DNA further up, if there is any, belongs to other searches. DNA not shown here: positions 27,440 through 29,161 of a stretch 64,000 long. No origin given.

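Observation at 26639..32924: Compact cluster: LLM oxidoreductase, TPR-PCP-thioesterase fusion, stand-alone adenylating enzyme, Baeyer-Villiger-type monooxygenase, esterase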

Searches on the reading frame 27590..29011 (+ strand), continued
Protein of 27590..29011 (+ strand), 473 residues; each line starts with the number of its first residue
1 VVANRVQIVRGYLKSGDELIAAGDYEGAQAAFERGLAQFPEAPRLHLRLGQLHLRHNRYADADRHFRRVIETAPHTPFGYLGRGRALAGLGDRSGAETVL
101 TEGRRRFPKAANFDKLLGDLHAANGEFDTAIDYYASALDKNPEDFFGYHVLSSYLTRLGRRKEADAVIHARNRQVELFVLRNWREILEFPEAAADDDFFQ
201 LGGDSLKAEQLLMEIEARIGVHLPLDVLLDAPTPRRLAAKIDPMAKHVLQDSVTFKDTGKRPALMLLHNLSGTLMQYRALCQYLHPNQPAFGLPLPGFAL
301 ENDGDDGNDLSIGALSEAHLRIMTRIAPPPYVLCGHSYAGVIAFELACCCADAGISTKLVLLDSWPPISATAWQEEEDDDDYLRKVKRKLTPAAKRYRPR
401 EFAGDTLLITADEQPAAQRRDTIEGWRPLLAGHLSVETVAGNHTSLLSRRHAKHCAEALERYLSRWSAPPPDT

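Call 26: find_related_loci(query=A2, collection=genome_contigs, flank=10000)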
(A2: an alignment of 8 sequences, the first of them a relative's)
Query A2 (489 aa) in genome_contigs; peptide patterns used: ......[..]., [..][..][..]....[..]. (x = any residue, [..] = any of these).
599 stretches matched a pattern (row limit reached: there are more); 550 encode a relative of the query (tblastn E <= 1e-3); the best 80 are kept; 79 distinct loci.
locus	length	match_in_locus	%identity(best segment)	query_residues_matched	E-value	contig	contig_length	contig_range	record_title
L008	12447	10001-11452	42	6-486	4e-103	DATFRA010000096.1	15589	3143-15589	MAG TPA_asm: Stellaceae bacterium isolate SMAG_U9345 k141_782038, whole genome shotgun sequence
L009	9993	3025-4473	37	1-477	2e-101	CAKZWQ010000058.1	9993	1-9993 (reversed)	MAG: uncultured Gammaproteobacteria bacterium isolate N2_Bin_METABAT__143_1 genome assembly, contig: c_000002386132, who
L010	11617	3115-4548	42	1-475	2e-100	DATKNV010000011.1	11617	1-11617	MAG TPA_asm: Stellaceae bacterium isolate SMAG_U14746 k141_1164579, whole genome shotgun sequence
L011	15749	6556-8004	40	1-480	7e-100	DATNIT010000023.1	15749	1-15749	MAG TPA_asm: Stellaceae bacterium isolate SMAG_U11380 k141_580534, whole genome shotgun sequence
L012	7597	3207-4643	42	1-475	8e-98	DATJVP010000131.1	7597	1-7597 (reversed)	MAG TPA_asm: Stellaceae bacterium isolate SMAG_U15076 k141_1521503, whole genome shotgun sequence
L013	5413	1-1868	43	1-479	7e-98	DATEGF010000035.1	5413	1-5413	MAG TPA_asm: Stellaceae bacterium isolate SMAG_U8778 k141_2275071, whole genome shotgun sequence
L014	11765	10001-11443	36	1-479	2e-87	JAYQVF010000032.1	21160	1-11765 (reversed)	MAG: Alphaproteobacteria bacterium isolate SD9011_COM_concoct_bins.tsv.064 NODE_1199_length_21160_cov_7.344089, whole ge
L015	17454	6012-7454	35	1-479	8e-86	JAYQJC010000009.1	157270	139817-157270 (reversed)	MAG: Alphaproteobacteria bacterium isolate SD4487_NP_metabat_bins_2.tsv.493 contig_35430_pilon, whole genome shotgun seq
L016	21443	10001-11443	35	1-479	6e-85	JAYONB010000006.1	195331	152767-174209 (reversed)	MAG: Alphaproteobacteria bacterium isolate 139570_S171_metabat_bins_2.tsv.191 NODE_24_length_195331_cov_16.331413, whole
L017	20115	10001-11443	35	1-479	1e-84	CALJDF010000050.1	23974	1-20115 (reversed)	MAG: uncultured Alphaproteobacteria bacterium isolate S1_Bin_Bin_88_1_1 genome assembly, contig: c_000003295862, whole g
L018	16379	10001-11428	36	1-476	7e-75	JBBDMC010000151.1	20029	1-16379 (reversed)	MAG: Bauldia sp. isolate LejiaA_67_9 Lejia_A_4015_length_20029_cov_5, whole genome shotgun sequence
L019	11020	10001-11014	40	1-337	5e-61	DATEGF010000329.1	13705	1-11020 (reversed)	MAG TPA_asm: Stellaceae bacterium isolate SMAG_U8778 k141_1178534, whole genome shotgun sequence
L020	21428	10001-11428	35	2-475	9e-85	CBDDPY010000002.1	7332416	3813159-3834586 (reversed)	MAG: Alphaproteobacteria bacterium isolate c8c04a1d-975f-49ae-a333-9dd0332b5757 genome assembly, contig: chromosome_2, w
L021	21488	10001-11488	31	19-484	1e-59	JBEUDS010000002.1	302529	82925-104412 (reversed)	Sphingosinicellaceae bacterium M-36 strain M36 Scaffold2, whole genome shotgun sequence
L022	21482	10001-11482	29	6-475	1e-59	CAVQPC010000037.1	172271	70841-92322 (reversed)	MAG: uncultured candidate division NC10 bacterium isolate MFD01299.bin.2.79 genome assembly, contig: contig_2611, whole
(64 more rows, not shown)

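Call 33: find_related_loci(query=A2, collection=metagenome_contigs, flank=8000)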
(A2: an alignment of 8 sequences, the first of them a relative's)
Query A2 (489 aa) in metagenome_contigs; peptide patterns used: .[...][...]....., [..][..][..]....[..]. (x = any residue, [..] = any of these).
504 stretches matched a pattern; 374 encode a relative of the query (tblastn E <= 1e-3); the best 80 are kept; 80 distinct loci.
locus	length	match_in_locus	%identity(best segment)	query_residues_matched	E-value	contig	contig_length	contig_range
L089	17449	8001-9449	42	1-480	5e-105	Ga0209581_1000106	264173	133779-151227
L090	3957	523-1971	41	1-480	3e-106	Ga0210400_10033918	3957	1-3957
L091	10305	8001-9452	42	6-486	2e-103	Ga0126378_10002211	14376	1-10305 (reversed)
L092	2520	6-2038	43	1-484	4e-107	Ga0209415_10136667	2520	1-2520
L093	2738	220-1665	41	1-479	4e-105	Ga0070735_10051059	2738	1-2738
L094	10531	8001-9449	40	1-480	3e-100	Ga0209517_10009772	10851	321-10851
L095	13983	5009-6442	42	1-475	4e-99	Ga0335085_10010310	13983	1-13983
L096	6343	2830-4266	42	1-475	3e-98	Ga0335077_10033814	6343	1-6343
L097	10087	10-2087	43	1-484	6e-97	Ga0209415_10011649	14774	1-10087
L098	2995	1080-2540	41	1-484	1e-98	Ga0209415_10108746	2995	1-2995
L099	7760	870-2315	41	1-479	1e-91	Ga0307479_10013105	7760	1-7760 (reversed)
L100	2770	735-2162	37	1-479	5e-92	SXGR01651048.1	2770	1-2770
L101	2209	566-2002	38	1-480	1e-91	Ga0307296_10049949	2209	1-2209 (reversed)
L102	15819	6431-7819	36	18-475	2e-84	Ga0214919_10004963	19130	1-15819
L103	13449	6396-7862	35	1-479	9e-84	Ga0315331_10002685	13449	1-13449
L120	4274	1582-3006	36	1-475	1e-78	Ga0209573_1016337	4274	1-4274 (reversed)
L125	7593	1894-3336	35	1-481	3e-69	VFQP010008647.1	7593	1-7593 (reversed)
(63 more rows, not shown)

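Call 46: search_solved_structures(query=P0017, max_evalue=1e-10)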
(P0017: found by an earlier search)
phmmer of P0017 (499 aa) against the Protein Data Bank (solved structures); distinct sequences matched with E-value up to 1e-10: 35.
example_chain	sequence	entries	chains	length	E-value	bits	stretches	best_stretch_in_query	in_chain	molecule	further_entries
8wkc_A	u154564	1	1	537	3e-34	121.6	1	16-224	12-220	Putative monooxygenase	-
8xg8_A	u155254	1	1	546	3.8e-33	118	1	13-235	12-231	Phenylacetone monooxygenase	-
4d03_A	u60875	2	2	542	4.6e-33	117.7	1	13-235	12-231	PHENYLACETONE MONOOXYGENASE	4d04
8xg7_A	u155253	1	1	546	6e-33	117.3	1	13-235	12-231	Phenylacetone monooxygenase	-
1w4x_A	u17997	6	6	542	6e-33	117.3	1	13-235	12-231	PHENYLACETONE MONOOXYGENASE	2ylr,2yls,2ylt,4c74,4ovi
2ylz_A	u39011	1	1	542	6e-33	117.3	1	13-235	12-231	PHENYLACETONE MONOOXYGENASE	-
8xg9_A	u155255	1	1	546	7.1e-33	117.1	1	13-235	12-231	Phenylacetone monooxygenase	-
2ylw_A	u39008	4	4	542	7.3e-33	117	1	13-235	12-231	PHENYLACETONE MONOOXYGENASE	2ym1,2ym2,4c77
4aos_A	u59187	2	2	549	3.3e-32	114.9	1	4-229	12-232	STEROID MONOOXYGENASE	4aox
6jdk_A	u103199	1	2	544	3.3e-32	114.8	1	8-252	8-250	Baeyer-Villiger monooxygenase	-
6y48_A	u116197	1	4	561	3.4e-32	114.8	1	17-237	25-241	Baeyer-Villiger monooxygenase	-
4ap1_A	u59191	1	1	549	3.4e-32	114.8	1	4-229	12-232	STEROID MONOOXYGENASE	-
4ap3_A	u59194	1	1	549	3.6e-32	114.7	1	4-229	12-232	STEROID MONOOXYGENASE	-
2ylx_A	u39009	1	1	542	4.3e-32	114.5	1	13-235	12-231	PHENYLACETONE MONOOXYGENASE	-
3uov_A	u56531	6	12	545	1.1e-31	113.1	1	17-228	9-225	OTEMO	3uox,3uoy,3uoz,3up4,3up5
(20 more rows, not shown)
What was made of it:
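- On Type I Baeyer-Villiger monooxygenases: PDB homology to PAMO, STMO and CHMO (call 46).
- Checked: It carries both type I BVMO fingerprints, read directly from the sequence (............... and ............), and matches PAMO, STMO and CHMO in the PDB (call 46).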

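Call 47: search_solved_structures(query=P0016, max_evalue=1e-30)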
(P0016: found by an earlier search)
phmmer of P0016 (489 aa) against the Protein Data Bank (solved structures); distinct sequences matched with E-value up to 1e-30: 48.
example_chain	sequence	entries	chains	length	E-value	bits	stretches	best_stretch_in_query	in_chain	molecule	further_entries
8r2q_A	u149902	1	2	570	9.6e-48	166.3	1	129-477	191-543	Probable fatty-acid-CoA ligase FadD5 (Fatty-acid-CoA synthetase) (Fatty-acid-CoA synthase)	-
8weu_A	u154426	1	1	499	1.4e-46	162.4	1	19-476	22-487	Fatty-acyl-CoA synthase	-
8wev_A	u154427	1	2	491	1.5e-46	162.4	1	19-476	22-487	Feruloyl-CoA Synthetase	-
3r44_A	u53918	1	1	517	2e-45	158.6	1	27-480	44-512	fatty acyl CoA synthetase FADD13 (FATTY-ACYL-CoA SYNTHETASE)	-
5buq_A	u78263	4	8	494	4.8e-41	144.2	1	10-481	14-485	2-succinylbenzoate--CoA ligase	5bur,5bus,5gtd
5x8f_A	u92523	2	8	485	6.2e-40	140.5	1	11-480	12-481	2-succinylbenzoate--CoA ligase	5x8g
3ivr_A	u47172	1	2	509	1.1e-39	139.7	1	128-476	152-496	Putative long-chain-fatty-acid CoA ligase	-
6qjz_A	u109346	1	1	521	2.2e-37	132.1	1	136-475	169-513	oxalyl CoA-synthetase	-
6mfy_A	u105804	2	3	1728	5.5e-37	130.8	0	14-478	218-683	Linear gramicidin synthase subunit A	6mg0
5wm2_A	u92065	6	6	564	6.2e-37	130.6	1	137-481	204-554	Salicylate-AMP ligase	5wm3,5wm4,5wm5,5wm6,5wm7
6e8o_A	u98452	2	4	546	6.4e-37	130.6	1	140-479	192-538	2,3-dihydroxybenzoate-AMP ligase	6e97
9be3_A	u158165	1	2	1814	7.5e-37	130.3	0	14-478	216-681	Linear gramicidin synthase subunit A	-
6mfz_A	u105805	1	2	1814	7.5e-37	130.3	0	14-478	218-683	Linear gramicidin synthase subunit A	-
9be4_A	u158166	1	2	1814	7.5e-37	130.3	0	14-478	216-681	Linear gramicidin synthase subunit A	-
9meh_A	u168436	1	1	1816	7.5e-37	130.3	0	14-478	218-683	Linear gramicidin synthase subunit A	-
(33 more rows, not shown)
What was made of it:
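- The best solved-structure matches of the ligase are all CoA ligases: FadD5, FadD13, feruloyl-CoA synthetase, MenE (call 47).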

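Call 56: search_protein_families(library=ncbifam, proteins=[L006:658-1488:+, L006:1485-1763:+, L006:1770-2555:+, L006:2570-3355:+, L006:3369-4829:+, L006:4841-5686:+, L006:5619-6371:-, L006:6509-7381:+, L006:7378-9510:-, L120:476-1585:+], max_evalue=0.00001)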
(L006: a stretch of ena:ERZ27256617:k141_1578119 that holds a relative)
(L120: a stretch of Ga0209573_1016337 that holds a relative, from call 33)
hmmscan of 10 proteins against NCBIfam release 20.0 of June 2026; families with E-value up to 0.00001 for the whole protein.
L006:658-1488:+ (276 aa): 15 families
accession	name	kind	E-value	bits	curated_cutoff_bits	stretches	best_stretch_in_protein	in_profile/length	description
NF040959.1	MamA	equivalog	5.6e-20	71.7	200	1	132-250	87-203/204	magnetosome protein MamA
TIGR02521.1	type_IV_pilW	equivalog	5e-18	65.5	154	1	151-257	31-135/234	type IV pilus biogenesis/stability protein PilW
TIGR02917.1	PEP_TPR_lipo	equivalog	2.7e-16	58.6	312.2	1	28-263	443-678/899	XrtA/PEP-CTERM system TPR-repeat protein PrsT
NF033762.1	social_mot_Tgl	equivalog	4.5e-15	55.7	225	1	184-262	29-108/252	social motility TPR repeat lipoprotein Tgl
NF033758.1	gliding_GltE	equivalog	3.5e-13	49.3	225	1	35-214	71-250/411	adventurous gliding motility TPR repeat lipoprotein GltE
TIGR02552.1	LcrH_SycD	equivalog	2.5e-12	46.6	104.8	0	146-220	46-120/136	SycD/LcrH family type III secretion system chaperone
NF033920.0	C39_PA2778_fam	equivalog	2.8e-11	43.3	150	1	162-251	166-255/255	PA2778 family cysteine peptidase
TIGR03939.1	PGA_TPR_OMP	equivalog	4.1e-11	41.8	366.65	1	28-189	31-191/800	poly-beta-1,6 N-acetyl-D-glucosamine export porin PgaA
NF008757.0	PRK11788.1-5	equivalog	2.2e-08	33.7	363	0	22-77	186-241/388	lipopolysaccharide assembly protein LapB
NF008391.2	PRK11189.1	equivalog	1e-07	31.7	250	0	184-262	63-140/297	lipoprotein NlpI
TIGR00990.1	3a0801s09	subfamily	1.4e-07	30.6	757.25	0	173-254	420-501/615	mitochondrial import receptor subunit TOM70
NF047507.1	TPR_BatC_Lepto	exception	1.7e-07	31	175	0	225-268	101-144/214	TPR repeat-containing protein BatC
NF047558.1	TPR_END_plus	domain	7.5e-07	29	32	0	225-257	4-37/56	TPR end-of-group domain-containing protein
NF002725.1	PRK02603.1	equivalog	9.8e-07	28.9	143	0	173-242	56-128/173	photosystem I assembly protein Ycf3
NF052415.1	T3SS_chap_SctY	equivalog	9.6e-06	26.1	70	0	152-214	40-105/106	type III secretion apparatus assembly chaperone SctY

L006:1485-1763:+ (92 aa): 5 families
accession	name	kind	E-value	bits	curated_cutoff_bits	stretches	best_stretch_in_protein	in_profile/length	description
NF047350.1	aureusi_NRPS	equivalog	1.6e-14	51.8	2500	1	7-90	895-978/2373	aureusimine non-ribosomal peptide synthetase AusA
NF004282.0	PRK05691.1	subfamily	3.9e-11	39.7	4090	1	13-88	1631-1706/4334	non-ribosomal peptide synthase/polyketide synthase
NF038078.1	NRPS_MxcG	equivalog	5.6e-08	30.5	2300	1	18-91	972-1045/1442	myxochelin non-ribosomal peptide synthetase MxcG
TIGR03443.1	alpha_am_amid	equivalog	3.7e-07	27.9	1030.1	1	19-90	847-920/1390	L-aminoadipate-semialdehyde dehydrogenase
NF041803.1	NRPS_SolG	exception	5.2e-06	24.3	2200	1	14-87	1083-1155/1163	solanimycin non-ribosomal peptide synthetase SolG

L006:1770-2555:+ (261 aa): 0 families

L006:2570-3355:+ (261 aa): 0 families

L006:3369-4829:+ (486 aa): 101 families (the best 25 are shown)
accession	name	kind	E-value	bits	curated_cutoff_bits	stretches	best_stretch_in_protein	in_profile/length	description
NF004837.0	PRK06187.1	subfamily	5.5e-93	312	476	1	1-479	8-518/531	long-chain-fatty-acid--CoA ligase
NF005676.0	PRK07470.1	equivalog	8.5e-74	249.1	774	1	1-479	20-525/544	acyl-CoA synthetase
NF006182.0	PRK08316.1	subfamily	1.7e-70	238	663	1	3-478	13-512/523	fatty acyl-CoA synthetase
NF002966.0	PRK03640.1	equivalog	2.4e-67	227.6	556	1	9-481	10-478/483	o-succinylbenzoate--CoA ligase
NF005307.0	PRK06839.1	equivalog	1.8e-66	224.8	748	1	4-485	5-495/496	o-succinylbenzoate--CoA ligase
NF004511.1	PRK05852.1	equivalog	2.6e-64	217.7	650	1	3-481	1-502/505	FadD7 family fatty acid--CoA ligase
NF052269.1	Staph_lig_FadD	equivalog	2.4e-63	214.2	650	1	5-483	4-493/499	long-chain-fatty-acid--CoA ligase FadD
NF006572.0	PRK09088.1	equivalog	4e-62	210.5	696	1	4-480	4-484/491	acyl-CoA synthetase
NF004114.0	PRK05605.1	equivalog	6.6e-62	209.6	766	2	141-479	221-565/575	long-chain-fatty-acid--CoA ligase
NF004808.0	PRK06155.1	equivalog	3e-59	200.7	722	2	123-479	165-518/542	ATP-dependent acyl-CoA ligase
TIGR01923.1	menE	equivalog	2.7e-58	197.9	330.15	1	28-479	1-442/442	o-succinylbenzoate--CoA ligase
NF004797.0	PRK06145.1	equivalog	6.7e-58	196.2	850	1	1-479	2-491/499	acyl-CoA synthetase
NF009071.0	PRK12406.1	subfamily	2.8e-57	194.3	701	2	144-479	157-498/510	acyl-CoA synthetase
NF005801.1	PRK07656.1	equivalog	6.5e-57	193.3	657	1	5-479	5-499/500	FadD3 family acyl-CoA ligase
NF052580.1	Str24CoAsynCasG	equivalog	7.2e-57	192.9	750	1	23-479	62-546/548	steroid-24-oyl-CoA synthetase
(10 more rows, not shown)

L006:4841-5686:+ (281 aa): 3 families
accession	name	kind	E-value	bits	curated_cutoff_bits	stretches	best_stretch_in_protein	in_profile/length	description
NF042922.1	4PPT_HetI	equivalog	3.7e-32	111.5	370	1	14-236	4-224/235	4'-phosphopantetheinyl transferase HetI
NF007676.0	PRK10351.1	equivalog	1e-13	51.3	174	1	96-189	54-145/195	4'-phosphopantetheinyl transferase AcpT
TIGR00556.1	pantethn_trn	domain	8.2e-07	29.2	45.35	1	132-193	5-70/128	phosphopantetheine--protein transferase domain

L006:5619-6371:- (250 aa): 0 families

L006:6509-7381:+ (290 aa): 1 family
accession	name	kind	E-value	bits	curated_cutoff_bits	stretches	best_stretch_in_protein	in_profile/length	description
TIGR03212.1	uraD_N-term-dom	equivalog_domain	6.7e-29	100.9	424.6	1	64-284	69-291/297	allantoinase PuuE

L006:7378-9510:- (710 aa): 20 families
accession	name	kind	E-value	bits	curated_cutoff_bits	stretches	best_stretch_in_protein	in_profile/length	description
NF040959.1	MamA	equivalog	1.9e-28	99.3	200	2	10-142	70-202/204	magnetosome protein MamA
NF033762.1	social_mot_Tgl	equivalog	3.2e-27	95.5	225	3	130-201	48-120/252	social motility TPR repeat lipoprotein Tgl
TIGR02917.1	PEP_TPR_lipo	equivalog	6.3e-23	80.6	312.2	2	23-177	681-833/899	XrtA/PEP-CTERM system TPR-repeat protein PrsT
TIGR02521.1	type_IV_pilW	equivalog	2.4e-21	76.3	154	2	84-190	36-141/234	type IV pilus biogenesis/stability protein PilW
NF033758.1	gliding_GltE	equivalog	3.8e-16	59.1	225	2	205-280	76-146/411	adventurous gliding motility TPR repeat lipoprotein GltE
NF049992.1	NGTferase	equivalog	3.9e-16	58.8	1000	1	412-684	323-587/614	UDP-glucose:protein N-beta-glucosyltransferase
NF033920.0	C39_PA2778_fam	equivalog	1.4e-14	54.1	150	1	88-176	165-253/255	PA2778 family cysteine peptidase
TIGR02552.1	LcrH_SycD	equivalog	8.5e-14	51.4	104.8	1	75-146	48-119/136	SycD/LcrH family type III secretion system chaperone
NF008391.2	PRK11189.1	equivalog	2.6e-13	50.1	250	0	68-136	88-156/297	lipoprotein NlpI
NF047507.1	TPR_BatC_Lepto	exception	7.4e-12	45.2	175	0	94-153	73-136/214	TPR repeat-containing protein BatC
NF052415.1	T3SS_chap_SctY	equivalog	4.8e-11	43.1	70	1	47-141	8-105/106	type III secretion apparatus assembly chaperone SctY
TIGR00540.1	TPR_hemY_coli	hypoth_equivalog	5.2e-10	38.6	142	1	10-137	260-383/385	heme biosynthesis-associated TPR protein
NF008520.0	PRK11447.1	equivalog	2.2e-09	35.7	858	0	52-114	276-338/1157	cellulose synthase complex outer membrane protein BcsC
NF053607.1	CHU_0125_OmpA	equivalog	2.9e-09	36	620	0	62-145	36-119/639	CHU_0125 family OmpA-like outer membrane integrity protein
TIGR03939.1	PGA_TPR_OMP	equivalog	1.2e-08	33.7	366.65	1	63-169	104-210/800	poly-beta-1,6 N-acetyl-D-glucosamine export porin PgaA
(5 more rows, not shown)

L120:476-1585:+ (369 aa): 6 families
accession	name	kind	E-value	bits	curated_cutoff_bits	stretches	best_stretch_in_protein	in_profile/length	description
TIGR03443.1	alpha_am_amid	equivalog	6.4e-09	33.7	1030.1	1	39-129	846-939/1390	L-aminoadipate-semialdehyde dehydrogenase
NF004282.0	PRK05691.1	subfamily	6.6e-09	32.3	4090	1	44-124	1641-1721/4334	non-ribosomal peptide synthase/polyketide synthase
NF007605.2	PRK10252.1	equivalog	1.1e-08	33.1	2400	1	34-230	968-1165/1292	enterobactin non-ribosomal peptide synthetase EntF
NF047350.1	aureusi_NRPS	equivalog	5.6e-06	23.5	2500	1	44-110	911-977/2373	aureusimine non-ribosomal peptide synthetase AusA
NF040607.1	mycolic_Pks13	equivalog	6.7e-06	23.8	2100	0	124-231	1414-1516/1680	polyketide synthase Pks13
NF041592.1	carboxyl_red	equivalog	8.4e-06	23.7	1300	0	42-114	642-717/1160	carboxylic acid reductase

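Call 61: predict_structure(alignment_id=A3)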
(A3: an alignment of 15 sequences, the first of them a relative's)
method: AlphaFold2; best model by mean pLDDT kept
length: 473 residues; sequences in the alignment: 15
mean_pLDDT: 78.5   pTM: 0.52
mean pLDDT of the five models: 78.5, 75.8, 74.8, 74.4, 70.4
residues with pLDDT >= 90: 152; 70-90: 192; 50-70: 95; < 50: 34
segments of 3 or more residues with pLDDT < 50: 123-127, 244-250, 304-306, 365-377, 469-473
pLDDT, mean of each block of 10 residues (from residue 1): 76 94 93 95 86 73 71 67 64 68 76 64 49 72 76 73 87 92 94 95 91 84 83 92 49 81 85 69 91 72 56 90 88 88 94 93 53 46 69 85 91 74 84 90 74 91 71 34
secondary structure, 60 per line:
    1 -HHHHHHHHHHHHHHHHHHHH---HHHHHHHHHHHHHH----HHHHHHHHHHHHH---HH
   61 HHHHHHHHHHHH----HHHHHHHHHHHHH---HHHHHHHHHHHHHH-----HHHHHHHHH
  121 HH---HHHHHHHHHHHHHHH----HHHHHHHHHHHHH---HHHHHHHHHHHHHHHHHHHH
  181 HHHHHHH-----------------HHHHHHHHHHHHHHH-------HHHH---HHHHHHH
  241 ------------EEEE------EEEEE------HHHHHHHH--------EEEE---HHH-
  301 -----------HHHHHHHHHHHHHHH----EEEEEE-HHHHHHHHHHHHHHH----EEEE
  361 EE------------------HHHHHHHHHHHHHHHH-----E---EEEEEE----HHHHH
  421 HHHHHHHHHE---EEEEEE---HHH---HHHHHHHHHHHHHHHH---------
elements in order: H2-21 H25-38 H43-55 H59-72 H77-89 H93-106 H112-122 H126-140 H145-157 H161-187 H205-219 H227-230 H234-240 E253-256 E263-267 H274-281 E290-293 H312-326 E331-336 H338-352 E357-362 H381-396 E406-411 H416-429 E434-439 H449-464
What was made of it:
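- On NRPS-type peptidyl carrier protein (PF00550): Helices H205-219, 227-230 and 234-240 in the model (call 61).
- Domains are confidently folded in the model (call 61).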
